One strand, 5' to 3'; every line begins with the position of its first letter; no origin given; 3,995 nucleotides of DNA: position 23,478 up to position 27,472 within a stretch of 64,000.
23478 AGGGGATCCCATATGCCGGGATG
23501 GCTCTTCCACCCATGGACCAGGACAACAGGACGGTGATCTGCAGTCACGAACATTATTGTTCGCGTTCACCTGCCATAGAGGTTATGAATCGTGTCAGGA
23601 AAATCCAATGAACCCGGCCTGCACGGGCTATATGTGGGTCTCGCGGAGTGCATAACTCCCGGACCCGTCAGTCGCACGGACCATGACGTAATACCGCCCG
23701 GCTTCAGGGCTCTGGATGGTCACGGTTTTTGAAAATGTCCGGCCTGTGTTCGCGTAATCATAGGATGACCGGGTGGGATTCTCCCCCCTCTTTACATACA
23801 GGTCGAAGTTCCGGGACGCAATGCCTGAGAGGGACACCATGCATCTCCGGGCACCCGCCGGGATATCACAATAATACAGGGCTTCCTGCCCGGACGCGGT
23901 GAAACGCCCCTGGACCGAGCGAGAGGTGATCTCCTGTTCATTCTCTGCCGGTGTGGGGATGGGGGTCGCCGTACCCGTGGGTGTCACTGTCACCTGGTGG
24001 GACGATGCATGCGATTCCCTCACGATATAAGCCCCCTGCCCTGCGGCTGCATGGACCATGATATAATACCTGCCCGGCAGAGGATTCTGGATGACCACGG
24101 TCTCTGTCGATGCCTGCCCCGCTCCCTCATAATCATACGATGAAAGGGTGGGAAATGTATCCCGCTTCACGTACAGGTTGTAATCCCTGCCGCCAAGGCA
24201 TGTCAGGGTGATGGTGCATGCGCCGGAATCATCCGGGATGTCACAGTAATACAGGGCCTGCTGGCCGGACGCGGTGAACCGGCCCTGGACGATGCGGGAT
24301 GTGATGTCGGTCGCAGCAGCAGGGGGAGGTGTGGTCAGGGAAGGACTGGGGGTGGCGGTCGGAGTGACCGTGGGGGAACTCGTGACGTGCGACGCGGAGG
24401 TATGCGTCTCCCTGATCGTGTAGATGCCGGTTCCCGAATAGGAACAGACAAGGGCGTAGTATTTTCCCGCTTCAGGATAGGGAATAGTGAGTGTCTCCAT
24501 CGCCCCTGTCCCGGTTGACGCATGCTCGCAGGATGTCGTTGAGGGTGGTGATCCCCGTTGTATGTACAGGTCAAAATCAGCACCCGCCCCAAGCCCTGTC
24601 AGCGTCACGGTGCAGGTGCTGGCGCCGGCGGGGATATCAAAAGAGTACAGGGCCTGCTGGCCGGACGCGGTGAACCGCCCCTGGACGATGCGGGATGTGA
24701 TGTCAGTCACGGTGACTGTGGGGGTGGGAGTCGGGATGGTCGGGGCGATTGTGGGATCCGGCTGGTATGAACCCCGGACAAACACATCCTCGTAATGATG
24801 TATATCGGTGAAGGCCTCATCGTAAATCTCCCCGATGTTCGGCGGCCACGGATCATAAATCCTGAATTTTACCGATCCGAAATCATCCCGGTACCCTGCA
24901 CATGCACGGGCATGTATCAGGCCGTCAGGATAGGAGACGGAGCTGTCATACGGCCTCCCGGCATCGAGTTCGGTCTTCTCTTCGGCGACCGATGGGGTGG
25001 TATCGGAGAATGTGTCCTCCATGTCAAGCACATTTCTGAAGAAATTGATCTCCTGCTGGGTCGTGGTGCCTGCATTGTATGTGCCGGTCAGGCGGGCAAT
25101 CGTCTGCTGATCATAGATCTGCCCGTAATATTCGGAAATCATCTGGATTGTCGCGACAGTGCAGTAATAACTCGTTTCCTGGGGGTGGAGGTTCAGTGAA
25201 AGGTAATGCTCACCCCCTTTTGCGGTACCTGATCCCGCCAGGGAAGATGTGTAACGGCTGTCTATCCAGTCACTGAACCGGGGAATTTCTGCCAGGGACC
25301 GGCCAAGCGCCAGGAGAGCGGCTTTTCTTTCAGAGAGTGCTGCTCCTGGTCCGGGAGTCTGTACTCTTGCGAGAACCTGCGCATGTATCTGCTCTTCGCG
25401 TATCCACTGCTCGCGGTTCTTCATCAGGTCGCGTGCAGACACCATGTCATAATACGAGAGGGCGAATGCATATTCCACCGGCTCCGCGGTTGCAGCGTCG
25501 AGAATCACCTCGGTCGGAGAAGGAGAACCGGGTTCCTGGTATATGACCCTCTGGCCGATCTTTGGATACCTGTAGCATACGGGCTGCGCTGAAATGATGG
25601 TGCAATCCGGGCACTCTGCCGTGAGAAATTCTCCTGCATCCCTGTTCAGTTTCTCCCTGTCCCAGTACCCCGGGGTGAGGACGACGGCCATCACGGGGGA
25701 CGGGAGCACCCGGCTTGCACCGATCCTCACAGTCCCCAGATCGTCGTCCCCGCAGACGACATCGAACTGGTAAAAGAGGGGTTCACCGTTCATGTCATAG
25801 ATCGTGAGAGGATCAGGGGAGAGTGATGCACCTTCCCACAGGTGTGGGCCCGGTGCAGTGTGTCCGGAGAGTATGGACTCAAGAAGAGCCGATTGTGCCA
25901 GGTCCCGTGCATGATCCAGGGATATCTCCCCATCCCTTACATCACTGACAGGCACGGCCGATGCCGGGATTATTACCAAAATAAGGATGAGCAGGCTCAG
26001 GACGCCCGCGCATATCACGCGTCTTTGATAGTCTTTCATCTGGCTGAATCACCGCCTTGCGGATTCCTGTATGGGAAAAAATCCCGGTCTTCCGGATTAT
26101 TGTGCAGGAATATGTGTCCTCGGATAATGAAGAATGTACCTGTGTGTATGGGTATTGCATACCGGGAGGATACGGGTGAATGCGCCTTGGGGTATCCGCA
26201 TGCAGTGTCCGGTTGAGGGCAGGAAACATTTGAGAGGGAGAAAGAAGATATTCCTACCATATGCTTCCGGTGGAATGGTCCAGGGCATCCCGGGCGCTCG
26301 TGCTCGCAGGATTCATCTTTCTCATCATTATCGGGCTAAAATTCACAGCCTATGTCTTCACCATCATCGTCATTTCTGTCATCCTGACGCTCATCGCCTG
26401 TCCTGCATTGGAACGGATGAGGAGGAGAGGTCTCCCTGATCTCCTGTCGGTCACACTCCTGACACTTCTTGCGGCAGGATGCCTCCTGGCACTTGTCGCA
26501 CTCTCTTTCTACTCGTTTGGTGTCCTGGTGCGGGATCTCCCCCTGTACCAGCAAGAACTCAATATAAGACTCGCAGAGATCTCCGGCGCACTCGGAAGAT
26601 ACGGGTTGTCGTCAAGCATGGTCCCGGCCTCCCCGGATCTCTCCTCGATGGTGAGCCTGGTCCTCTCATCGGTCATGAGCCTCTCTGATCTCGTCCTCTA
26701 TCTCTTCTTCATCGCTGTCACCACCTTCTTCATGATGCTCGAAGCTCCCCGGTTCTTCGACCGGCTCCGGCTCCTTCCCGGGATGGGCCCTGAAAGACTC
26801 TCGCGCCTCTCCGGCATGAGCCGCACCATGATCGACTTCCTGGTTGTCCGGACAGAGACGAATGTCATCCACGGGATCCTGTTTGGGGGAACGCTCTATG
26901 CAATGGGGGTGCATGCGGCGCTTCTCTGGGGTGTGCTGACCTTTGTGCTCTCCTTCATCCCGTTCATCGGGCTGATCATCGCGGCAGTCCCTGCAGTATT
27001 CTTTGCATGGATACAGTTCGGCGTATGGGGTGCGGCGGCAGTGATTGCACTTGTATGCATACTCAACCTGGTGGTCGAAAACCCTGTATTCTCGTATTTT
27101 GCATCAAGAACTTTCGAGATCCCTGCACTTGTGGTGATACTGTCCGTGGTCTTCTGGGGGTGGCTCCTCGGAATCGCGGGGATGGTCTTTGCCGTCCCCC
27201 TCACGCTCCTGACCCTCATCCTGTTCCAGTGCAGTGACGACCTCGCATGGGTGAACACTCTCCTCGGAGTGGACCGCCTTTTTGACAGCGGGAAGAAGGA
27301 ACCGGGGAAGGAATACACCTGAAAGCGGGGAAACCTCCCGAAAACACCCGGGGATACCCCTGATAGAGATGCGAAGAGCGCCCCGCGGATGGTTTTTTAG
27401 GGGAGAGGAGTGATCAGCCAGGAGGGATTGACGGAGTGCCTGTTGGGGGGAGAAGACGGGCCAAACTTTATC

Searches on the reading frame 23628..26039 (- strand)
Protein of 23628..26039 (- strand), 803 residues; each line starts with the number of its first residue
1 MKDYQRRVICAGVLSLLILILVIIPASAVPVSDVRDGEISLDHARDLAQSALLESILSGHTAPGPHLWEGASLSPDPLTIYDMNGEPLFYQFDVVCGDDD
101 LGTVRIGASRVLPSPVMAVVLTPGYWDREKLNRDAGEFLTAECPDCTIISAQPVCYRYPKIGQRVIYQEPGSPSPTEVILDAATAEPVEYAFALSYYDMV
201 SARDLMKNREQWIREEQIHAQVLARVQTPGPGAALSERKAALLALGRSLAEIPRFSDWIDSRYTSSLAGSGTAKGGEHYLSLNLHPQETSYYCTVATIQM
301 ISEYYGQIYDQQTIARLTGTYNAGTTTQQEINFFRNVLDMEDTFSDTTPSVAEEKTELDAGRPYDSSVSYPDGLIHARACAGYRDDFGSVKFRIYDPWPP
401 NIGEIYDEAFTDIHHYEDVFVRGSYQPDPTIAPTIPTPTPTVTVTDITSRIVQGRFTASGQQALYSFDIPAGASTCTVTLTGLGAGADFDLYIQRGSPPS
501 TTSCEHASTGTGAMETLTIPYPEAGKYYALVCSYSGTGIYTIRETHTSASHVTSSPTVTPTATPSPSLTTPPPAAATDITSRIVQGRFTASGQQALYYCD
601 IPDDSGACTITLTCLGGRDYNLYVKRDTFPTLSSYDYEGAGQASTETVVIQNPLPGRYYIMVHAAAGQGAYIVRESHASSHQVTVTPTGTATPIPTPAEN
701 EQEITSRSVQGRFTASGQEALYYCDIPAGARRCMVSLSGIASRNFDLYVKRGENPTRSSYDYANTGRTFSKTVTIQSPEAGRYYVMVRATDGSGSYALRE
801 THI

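Call 73: search_protein_families(library=ncbifam, proteins=[window:23628-26039:-], max_evalue=0.00001)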
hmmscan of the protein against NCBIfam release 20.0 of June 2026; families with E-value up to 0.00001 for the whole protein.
window:23628-26039:- (803 aa): 0 families

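Call 107: search_protein_families(library=pfam, proteins=[window:23628-26039:-], max_evalue=0.001)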
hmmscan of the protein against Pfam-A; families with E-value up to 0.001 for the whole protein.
window:23628-26039:- (803 aa): 2 families
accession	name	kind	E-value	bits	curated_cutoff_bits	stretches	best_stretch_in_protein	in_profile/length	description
PF04151.21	PPC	-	8.3e-33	113.5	25.9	3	463-531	3-68/70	Bacterial pre-peptidase C-terminal domain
PF13529.12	Peptidase_C39_2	-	4.9e-07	30.8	24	1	285-398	6-143/143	Peptidase_C39 like family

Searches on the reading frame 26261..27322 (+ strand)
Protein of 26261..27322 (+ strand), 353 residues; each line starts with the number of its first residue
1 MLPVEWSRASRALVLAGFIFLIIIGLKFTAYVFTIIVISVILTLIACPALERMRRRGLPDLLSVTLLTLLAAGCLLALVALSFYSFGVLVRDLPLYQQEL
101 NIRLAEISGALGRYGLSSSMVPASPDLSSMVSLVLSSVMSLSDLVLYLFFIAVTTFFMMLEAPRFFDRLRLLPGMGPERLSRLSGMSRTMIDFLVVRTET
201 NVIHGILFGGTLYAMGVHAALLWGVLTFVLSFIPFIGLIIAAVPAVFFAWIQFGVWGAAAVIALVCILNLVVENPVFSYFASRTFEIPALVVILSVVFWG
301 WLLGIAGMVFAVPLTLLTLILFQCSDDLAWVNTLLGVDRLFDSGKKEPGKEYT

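Call 73: search_protein_families(library=ncbifam, proteins=[window:26261-27322:+], max_evalue=0.00001)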
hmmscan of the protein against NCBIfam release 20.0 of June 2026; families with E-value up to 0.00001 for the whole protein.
window:26261-27322:+ (353 aa): 2 families
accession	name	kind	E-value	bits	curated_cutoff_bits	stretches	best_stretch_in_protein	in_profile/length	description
NF008930.0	PRK12287.1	subfamily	1.5e-39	136.5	318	1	11-323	12-326/344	AI-2E family transporter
NF045801.1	efflux_ABUW_0982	equivalog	5.9e-06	25.5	675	1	127-328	141-346/392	chloramphenicol efflux transporter CxpE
